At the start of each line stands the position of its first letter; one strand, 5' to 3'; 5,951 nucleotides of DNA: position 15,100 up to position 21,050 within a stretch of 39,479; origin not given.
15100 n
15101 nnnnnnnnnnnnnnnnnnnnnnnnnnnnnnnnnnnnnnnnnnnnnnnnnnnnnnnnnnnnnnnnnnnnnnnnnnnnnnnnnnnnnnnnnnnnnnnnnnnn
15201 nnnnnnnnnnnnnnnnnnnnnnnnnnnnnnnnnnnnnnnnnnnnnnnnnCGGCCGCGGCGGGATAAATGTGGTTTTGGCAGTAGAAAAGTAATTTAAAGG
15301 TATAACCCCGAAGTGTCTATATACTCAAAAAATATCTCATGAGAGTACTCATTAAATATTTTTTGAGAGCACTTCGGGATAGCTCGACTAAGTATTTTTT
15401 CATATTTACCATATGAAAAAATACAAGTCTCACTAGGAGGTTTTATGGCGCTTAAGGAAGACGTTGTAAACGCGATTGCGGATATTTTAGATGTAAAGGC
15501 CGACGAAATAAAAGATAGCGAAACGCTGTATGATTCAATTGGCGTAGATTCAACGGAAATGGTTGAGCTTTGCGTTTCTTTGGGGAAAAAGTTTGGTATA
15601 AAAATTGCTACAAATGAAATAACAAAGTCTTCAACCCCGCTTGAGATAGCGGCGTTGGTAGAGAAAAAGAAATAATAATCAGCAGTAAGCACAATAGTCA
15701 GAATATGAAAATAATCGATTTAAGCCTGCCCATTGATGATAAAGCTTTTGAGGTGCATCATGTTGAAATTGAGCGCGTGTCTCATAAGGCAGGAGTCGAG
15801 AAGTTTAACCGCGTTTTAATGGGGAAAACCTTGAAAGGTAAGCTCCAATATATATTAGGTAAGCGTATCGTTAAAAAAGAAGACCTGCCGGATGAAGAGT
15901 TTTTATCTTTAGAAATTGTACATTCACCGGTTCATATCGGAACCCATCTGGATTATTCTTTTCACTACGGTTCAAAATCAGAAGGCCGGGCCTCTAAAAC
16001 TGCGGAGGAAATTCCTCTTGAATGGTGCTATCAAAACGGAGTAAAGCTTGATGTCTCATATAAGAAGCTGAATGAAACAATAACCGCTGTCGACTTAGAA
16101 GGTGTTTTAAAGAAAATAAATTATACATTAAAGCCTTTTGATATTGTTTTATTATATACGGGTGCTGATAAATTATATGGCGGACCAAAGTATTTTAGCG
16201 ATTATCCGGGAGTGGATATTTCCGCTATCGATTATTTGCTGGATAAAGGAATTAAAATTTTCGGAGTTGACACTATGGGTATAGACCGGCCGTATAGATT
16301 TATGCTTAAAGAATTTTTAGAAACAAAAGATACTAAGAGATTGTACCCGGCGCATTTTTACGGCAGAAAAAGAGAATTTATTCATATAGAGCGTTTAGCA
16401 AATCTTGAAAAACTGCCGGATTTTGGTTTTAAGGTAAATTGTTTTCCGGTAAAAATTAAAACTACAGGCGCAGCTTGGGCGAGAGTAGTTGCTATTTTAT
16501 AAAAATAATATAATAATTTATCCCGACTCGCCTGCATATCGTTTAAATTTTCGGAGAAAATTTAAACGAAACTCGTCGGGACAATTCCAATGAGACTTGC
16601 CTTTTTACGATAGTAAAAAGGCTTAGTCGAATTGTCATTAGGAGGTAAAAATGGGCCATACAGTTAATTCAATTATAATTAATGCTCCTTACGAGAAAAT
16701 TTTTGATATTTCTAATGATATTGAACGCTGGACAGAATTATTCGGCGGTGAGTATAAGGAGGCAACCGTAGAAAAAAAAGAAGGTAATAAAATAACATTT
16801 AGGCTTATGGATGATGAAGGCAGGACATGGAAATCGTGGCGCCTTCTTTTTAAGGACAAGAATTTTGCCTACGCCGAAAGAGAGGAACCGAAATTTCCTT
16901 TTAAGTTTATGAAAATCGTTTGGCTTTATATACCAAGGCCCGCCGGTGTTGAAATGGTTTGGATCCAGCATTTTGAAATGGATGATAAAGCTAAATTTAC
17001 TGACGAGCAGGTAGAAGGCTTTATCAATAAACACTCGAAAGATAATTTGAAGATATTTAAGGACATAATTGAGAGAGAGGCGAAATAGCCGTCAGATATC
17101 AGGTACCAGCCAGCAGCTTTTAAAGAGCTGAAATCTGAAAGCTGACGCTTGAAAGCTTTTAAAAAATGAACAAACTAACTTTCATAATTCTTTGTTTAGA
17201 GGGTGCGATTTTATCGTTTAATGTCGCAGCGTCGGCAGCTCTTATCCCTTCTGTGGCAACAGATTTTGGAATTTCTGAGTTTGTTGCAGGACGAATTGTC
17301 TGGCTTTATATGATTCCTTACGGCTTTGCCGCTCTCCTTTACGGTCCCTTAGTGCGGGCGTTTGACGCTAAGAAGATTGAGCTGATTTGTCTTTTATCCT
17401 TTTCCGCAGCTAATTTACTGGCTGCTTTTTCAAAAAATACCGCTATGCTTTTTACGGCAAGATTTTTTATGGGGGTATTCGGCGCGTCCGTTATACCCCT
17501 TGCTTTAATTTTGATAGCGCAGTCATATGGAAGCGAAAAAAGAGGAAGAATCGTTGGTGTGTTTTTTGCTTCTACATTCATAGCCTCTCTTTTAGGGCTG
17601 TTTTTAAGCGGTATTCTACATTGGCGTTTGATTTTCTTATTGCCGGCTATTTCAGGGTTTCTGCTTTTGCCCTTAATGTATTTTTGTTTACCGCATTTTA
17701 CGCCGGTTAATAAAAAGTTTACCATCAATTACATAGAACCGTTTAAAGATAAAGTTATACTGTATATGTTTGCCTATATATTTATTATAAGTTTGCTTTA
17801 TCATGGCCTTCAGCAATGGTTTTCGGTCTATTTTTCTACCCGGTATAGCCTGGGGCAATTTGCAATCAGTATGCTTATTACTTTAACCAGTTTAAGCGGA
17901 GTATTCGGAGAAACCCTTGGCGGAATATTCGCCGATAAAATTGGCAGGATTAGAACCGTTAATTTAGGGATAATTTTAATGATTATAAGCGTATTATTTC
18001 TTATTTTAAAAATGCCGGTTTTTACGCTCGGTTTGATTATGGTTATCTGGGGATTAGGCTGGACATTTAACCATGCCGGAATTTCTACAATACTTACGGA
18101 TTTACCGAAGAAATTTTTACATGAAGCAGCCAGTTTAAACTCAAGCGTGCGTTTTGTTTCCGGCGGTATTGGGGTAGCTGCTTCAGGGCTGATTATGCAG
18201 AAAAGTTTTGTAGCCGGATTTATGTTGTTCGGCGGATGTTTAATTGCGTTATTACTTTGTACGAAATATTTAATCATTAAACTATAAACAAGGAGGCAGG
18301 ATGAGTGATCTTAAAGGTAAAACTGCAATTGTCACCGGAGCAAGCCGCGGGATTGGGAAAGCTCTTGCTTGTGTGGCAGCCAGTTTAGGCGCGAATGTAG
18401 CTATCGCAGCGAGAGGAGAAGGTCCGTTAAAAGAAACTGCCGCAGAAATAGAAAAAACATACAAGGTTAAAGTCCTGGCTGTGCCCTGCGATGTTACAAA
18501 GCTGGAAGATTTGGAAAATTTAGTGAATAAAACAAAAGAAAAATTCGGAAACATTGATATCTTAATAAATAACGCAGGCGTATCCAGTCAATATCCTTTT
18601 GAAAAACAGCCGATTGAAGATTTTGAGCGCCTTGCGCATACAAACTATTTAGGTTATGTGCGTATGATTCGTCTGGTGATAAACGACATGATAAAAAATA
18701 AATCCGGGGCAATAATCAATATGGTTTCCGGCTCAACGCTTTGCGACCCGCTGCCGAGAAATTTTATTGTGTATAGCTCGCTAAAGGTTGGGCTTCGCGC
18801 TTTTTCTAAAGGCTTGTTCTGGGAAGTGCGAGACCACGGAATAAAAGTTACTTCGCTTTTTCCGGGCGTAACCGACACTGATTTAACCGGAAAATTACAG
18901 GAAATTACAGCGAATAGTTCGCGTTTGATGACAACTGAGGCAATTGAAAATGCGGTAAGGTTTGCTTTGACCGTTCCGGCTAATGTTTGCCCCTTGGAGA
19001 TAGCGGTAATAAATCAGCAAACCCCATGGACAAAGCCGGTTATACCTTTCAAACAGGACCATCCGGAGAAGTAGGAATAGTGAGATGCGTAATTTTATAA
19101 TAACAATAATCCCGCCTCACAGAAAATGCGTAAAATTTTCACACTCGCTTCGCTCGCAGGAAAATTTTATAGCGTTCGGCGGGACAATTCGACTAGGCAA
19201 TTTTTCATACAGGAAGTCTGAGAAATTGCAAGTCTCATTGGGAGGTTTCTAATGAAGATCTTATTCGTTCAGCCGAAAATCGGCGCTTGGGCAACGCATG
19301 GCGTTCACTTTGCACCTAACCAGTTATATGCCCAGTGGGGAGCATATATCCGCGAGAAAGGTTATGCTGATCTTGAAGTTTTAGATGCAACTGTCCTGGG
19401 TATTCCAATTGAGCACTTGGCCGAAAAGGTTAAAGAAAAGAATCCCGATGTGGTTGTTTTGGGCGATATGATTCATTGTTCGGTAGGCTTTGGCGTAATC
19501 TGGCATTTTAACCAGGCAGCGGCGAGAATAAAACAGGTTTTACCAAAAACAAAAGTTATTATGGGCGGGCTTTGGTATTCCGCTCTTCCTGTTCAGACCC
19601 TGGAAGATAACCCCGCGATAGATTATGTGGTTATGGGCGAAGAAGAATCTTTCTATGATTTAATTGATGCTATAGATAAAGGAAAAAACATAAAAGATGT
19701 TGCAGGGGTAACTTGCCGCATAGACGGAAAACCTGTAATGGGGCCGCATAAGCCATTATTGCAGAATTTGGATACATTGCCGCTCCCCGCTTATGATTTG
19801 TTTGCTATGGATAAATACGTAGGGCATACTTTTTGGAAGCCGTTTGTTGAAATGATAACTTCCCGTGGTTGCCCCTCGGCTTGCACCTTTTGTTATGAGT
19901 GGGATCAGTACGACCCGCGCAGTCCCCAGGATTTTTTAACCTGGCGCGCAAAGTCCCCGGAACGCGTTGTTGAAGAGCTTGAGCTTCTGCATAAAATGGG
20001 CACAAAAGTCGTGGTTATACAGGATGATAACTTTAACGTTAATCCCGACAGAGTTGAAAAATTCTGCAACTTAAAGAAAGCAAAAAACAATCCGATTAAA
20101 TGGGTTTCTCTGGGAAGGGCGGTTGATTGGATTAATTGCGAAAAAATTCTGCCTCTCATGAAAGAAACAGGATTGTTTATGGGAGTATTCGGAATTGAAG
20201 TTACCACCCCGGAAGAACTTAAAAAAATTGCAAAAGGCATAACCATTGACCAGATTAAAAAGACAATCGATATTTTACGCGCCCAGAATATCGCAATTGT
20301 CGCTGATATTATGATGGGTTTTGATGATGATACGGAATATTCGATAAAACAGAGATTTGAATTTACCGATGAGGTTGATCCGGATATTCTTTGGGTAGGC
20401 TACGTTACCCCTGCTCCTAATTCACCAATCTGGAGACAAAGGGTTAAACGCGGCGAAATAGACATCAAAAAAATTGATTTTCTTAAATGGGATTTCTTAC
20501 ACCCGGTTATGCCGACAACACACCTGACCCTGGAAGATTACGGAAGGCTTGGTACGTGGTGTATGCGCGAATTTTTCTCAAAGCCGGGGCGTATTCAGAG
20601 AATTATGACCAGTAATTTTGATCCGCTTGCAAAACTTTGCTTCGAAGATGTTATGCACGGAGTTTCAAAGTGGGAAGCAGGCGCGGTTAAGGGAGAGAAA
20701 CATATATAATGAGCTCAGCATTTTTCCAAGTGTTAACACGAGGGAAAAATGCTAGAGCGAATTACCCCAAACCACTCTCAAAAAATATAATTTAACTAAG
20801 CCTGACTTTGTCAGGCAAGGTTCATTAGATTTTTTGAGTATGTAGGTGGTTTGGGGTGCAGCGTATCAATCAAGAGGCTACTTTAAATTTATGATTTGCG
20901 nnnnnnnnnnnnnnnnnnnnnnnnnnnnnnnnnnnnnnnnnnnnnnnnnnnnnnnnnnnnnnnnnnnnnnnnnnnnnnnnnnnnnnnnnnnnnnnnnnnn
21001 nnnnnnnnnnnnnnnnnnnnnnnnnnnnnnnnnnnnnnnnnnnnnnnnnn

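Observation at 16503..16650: Repeated structured leader element ending in an identical RBS box (5 clear copies in 39 kb, 3 inside the PKS cluster)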

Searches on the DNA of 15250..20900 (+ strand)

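Call 42: search_rna_families(source=window, start=15250, end=20900, threshold=evalue, max_evalue=10, show_alignments=2)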
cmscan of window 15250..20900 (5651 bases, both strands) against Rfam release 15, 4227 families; matches with E-value up to 10: 7.
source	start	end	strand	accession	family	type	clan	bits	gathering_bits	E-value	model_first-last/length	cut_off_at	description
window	15307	15378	-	RF04053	mir-95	Gene; miRNA;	-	26.5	67.5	0.067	1-79/79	no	mir-95 microRNA precursor family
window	20764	20858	+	RF03501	mir-3140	Gene; miRNA;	-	23.1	93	0.58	1-90/90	no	mir-3140 microRNA precursor family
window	16295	16382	+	RF01169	SNORD112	Gene; snRNA; snoRNA; CD-box;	CL00069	20.7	58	1.8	1-77/77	no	Small nucleolar RNA SNORD112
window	16071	16157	+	RF04344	Plastid-psbA-3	Cis-reg;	CL00153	20.1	48.4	4.9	1-57/57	no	Plastid-psbA-3 3UTR RNA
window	15305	15378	-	RF04230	mir-9261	Gene; miRNA;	-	18.9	86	5.4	1-92/92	no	mir-9261 microRNA precursor family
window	19600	19653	-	RF04004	mir-7940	Gene; miRNA;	-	18.3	80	6.7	1-57/57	no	mir-7940 microRNA precursor family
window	17078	17143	-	RF00630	P26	Gene;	-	16.5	36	7.6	1-66/66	no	Pseudomonas sRNA P26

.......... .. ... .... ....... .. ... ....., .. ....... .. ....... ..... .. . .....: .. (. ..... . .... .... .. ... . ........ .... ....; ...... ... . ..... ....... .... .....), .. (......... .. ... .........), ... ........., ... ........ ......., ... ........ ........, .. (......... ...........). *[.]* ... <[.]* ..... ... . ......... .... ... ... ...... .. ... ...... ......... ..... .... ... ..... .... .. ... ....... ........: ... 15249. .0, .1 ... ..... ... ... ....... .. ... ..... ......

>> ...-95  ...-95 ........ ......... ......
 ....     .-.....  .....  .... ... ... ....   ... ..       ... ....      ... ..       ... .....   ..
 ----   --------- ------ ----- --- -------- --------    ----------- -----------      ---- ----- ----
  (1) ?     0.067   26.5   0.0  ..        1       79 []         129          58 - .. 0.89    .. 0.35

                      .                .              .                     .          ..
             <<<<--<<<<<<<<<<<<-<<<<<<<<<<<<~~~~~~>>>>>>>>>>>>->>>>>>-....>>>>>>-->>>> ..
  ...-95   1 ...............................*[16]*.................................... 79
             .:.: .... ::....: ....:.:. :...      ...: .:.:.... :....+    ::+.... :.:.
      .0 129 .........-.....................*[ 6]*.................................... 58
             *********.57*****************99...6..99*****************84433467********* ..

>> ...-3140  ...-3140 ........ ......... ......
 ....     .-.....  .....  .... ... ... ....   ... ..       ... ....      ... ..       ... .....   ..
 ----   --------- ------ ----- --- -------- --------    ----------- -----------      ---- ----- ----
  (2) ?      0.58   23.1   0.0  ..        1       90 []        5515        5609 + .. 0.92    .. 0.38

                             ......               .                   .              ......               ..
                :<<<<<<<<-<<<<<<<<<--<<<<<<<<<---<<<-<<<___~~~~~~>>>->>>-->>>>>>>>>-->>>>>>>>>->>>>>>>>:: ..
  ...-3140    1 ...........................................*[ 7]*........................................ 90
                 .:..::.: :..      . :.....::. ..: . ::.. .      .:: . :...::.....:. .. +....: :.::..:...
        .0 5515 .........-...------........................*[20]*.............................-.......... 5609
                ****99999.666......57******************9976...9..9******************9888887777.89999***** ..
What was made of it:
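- On Cis-regulatory RNA leader / riboswitch: Only chance miRNA/snoRNA-like hits appeared at E <= 10 over 15250-20900 (call 42).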

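Call 72: search_dna_similar(query=window:16521-16650:+, collection=plasmids, mode=distant, max_evalue=0.01, max_rows=5)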
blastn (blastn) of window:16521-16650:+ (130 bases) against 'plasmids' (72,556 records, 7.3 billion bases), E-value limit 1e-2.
No match.

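Call 73: search_dna_similar(query=window:16521-16650:+, collection=phages, mode=distant, max_evalue=0.01, max_rows=5)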
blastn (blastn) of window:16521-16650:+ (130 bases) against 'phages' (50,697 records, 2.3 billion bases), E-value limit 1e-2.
No match.

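Call 83: build_rna_model(alignment_id=A3, structure=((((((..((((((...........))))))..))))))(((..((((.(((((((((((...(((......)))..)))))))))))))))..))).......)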
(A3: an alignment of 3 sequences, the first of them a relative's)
Model R1 built from alignment A3 (3 sequences, 104 columns); structure: as given.
model positions 104; base pairs 33; branch points 1; effective number of sequences 0.89; information 0.591 bits per position. Calibrated on 0.2 Mb of random sequence (short: E-values are rough).
structure used (alignment columns):
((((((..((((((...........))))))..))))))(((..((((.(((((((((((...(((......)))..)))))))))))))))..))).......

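Call 84: search_with_rna_model(model_id=R1, source=window, filters=off, max_evalue=10, show_alignments=4)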
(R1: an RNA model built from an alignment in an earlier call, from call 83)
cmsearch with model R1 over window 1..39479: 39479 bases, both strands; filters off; matches with E-value up to 10: 36.
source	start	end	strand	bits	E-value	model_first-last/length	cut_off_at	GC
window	20701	20801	-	46.5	1.6e-09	1-104/104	no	0.35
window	27110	27195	-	28.4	4.2e-05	1-104/104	no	0.29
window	16582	16661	-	23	0.00085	1-104/104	no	0.38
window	15334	15440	+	22.6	0.0011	1-104/104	no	0.33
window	19174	19246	+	21.6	0.0019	1-104/104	no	0.45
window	29867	29962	-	15.8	0.048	1-104/104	no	0.36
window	5895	5997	-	13.5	0.18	1-104/104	no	0.5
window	20708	20763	+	13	0.23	40-97/104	no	0.39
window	29837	29936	+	10.9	0.78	1-104/104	no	0.42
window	8146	8216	+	10.3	1.1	1-104/104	no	0.46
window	12754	12803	+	9.9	1.3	1-104/104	no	0.4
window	38021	38121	+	9.4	1.7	1-104/104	no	0.33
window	8153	8243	-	9.4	1.7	1-104/104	no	0.41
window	15575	15651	-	8.8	2.5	1-104/104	no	0.35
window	13845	13896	+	8.7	2.7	1-104/104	no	0.44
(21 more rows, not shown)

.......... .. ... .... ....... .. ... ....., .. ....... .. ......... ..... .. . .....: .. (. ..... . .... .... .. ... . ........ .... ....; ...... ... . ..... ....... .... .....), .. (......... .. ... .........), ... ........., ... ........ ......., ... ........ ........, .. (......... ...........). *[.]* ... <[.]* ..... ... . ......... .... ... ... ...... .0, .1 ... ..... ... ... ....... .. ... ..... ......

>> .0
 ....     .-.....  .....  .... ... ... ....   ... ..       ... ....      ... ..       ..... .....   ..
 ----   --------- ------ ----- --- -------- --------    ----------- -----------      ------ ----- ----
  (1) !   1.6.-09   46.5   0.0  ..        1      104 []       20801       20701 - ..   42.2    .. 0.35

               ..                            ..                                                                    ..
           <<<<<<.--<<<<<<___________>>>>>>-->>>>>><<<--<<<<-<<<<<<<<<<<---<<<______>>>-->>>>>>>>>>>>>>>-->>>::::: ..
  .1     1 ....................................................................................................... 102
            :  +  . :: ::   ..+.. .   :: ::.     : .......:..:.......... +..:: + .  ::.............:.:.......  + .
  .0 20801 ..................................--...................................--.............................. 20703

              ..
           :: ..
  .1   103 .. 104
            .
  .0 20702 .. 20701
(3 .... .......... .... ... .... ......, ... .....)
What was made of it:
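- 15306..15435 (+): Copy D (type 2), between the second KS gene (14048-15292) and ACP. P1 is 15306-15378, TAGCTC 15380-15385, GACT 15386-15389, then the T-run/A-run hairpin, AGTC 15426-15429, TCACTA 15430-15435. SD is 15436-15440 and ATG is 15445. Found by the foreign covariance model at 22.6 bits (call 84).
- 20707..20858 (-): Copy F, an inverted type-2 copy. The core is 20707-20764: on the minus strand it reads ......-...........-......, and on the mRNA strand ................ P1 is 20765-20858. The TAATGA box overlaps the native TAA stop of the radical-SAM gene (20707-20709). It is the best hit of the foreign covariance model (46.5 bits, E = 1.6e-9, call 84).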

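Call 85: search_with_rna_model(model_id=R1, sources=[L002, L003, L004, L005, L007, L008, L009, L011, L013, L014, L015, L016, L017, L019, L025, L026, L028, L029, L032], max_evalue=0.05)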
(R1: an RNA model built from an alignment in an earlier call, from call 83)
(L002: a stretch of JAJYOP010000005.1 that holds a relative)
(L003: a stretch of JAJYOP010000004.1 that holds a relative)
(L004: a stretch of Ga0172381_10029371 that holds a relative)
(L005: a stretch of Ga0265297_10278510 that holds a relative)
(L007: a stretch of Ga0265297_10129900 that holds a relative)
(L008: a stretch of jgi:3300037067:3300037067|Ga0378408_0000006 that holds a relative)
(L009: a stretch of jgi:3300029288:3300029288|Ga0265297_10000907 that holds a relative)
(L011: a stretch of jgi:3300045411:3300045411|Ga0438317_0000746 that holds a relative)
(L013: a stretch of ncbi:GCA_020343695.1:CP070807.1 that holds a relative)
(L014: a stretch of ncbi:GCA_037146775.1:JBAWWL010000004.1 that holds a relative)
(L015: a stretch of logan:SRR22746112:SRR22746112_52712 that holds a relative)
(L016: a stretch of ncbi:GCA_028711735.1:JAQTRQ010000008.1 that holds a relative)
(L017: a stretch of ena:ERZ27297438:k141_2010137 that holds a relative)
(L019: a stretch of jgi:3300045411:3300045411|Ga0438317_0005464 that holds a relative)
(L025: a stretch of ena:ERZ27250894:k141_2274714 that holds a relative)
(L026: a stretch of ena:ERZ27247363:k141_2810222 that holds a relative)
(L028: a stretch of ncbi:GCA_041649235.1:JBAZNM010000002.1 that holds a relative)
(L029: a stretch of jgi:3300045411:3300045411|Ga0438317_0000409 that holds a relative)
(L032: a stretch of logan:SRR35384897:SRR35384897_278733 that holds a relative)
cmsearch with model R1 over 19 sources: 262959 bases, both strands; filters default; matches with E-value up to 0.05: 13.
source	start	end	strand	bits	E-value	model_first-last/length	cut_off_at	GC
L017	5891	5994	+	127.3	2.2e-28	1-104/104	no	0.46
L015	9891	9994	+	121.3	6.4e-27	1-104/104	no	0.47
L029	7467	7569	+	109.2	5.7e-24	1-104/104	no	0.46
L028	12314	12405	+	61.8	2e-12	1-104/104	no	0.43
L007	1323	1380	+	47.9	4.9e-09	40-97/104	no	0.34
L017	4958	5074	+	42.8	8.5e-08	1-104/104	no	0.47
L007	1151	1252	-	37.4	1.8e-06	1-104/104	no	0.46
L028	9731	9782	-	30.8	7.3e-05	41-96/104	no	0.37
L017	5923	6009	-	29.9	0.00012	1-104/104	no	0.38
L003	4576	4659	-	27.1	0.00058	1-104/104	no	0.37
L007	1412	1511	-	25.4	0.0015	1-104/104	no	0.41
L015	9923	9999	-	24.3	0.0028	1-104/104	no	0.45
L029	7499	7571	-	20.2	0.028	1-104/104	no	0.45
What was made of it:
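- It also finds forward and inverted cores in L007 and L028 and forward cores in L017 (call 85).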

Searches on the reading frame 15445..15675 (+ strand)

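Call 15: search_protein_families(library=pfam, proteins=[window:15445-15675:+])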
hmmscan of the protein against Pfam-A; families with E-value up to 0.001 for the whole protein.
window:15445-15675:+ (76 aa): 2 families
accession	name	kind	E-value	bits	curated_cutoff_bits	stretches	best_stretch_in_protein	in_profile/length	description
PF00550.31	PP-binding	-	3.9e-12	46.7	20.8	1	6-72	2-67/67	Phosphopantetheine attachment site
PF23297.2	ACP_SdgA_C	-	0.00046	20.7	27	1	3-70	11-77/95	Highly reducing polyketide synthase sdgA, C-terminal ACP domain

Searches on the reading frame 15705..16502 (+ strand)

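Call 15: search_protein_families(library=pfam, proteins=[window:15705-16502:+])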
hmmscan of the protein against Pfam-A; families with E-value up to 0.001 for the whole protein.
window:15705-16502:+ (265 aa): 1 family
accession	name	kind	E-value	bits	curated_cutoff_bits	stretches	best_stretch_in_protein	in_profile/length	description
PF04199.19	Cyclase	-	1.1e-27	97.5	23.1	1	4-195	1-142/142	Putative cyclase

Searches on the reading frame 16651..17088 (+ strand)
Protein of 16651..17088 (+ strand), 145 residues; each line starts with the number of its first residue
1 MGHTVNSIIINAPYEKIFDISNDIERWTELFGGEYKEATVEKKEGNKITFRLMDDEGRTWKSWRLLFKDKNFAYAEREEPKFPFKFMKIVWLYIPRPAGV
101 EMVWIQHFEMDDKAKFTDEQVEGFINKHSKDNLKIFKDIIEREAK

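Call 15: search_protein_families(library=pfam, proteins=[window:16651-17088:+])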
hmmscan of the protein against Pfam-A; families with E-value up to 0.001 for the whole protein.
window:16651-17088:+ (145 aa): 2 families
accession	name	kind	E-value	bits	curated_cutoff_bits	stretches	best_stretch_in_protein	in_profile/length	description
PF10604.15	Polyketide_cyc2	-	1.2e-06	29.4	27.4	1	2-139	2-140/142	Polyketide cyclase / dehydrase and lipid transport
PF03364.25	Polyketide_cyc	-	9.9e-05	23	23.4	1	10-136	1-125/126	Polyketide cyclase / dehydrase and lipid transport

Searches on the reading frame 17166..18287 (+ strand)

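Call 16: search_protein_families(library=pfam, proteins=[window:17166-18287:+])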
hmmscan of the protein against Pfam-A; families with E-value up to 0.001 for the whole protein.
window:17166-18287:+ (373 aa): 1 family
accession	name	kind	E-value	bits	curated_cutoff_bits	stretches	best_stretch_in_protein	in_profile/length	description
PF07690.21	MFS_1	-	1.7e-42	146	33.4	1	14-336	6-346/347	Major Facilitator Superfamily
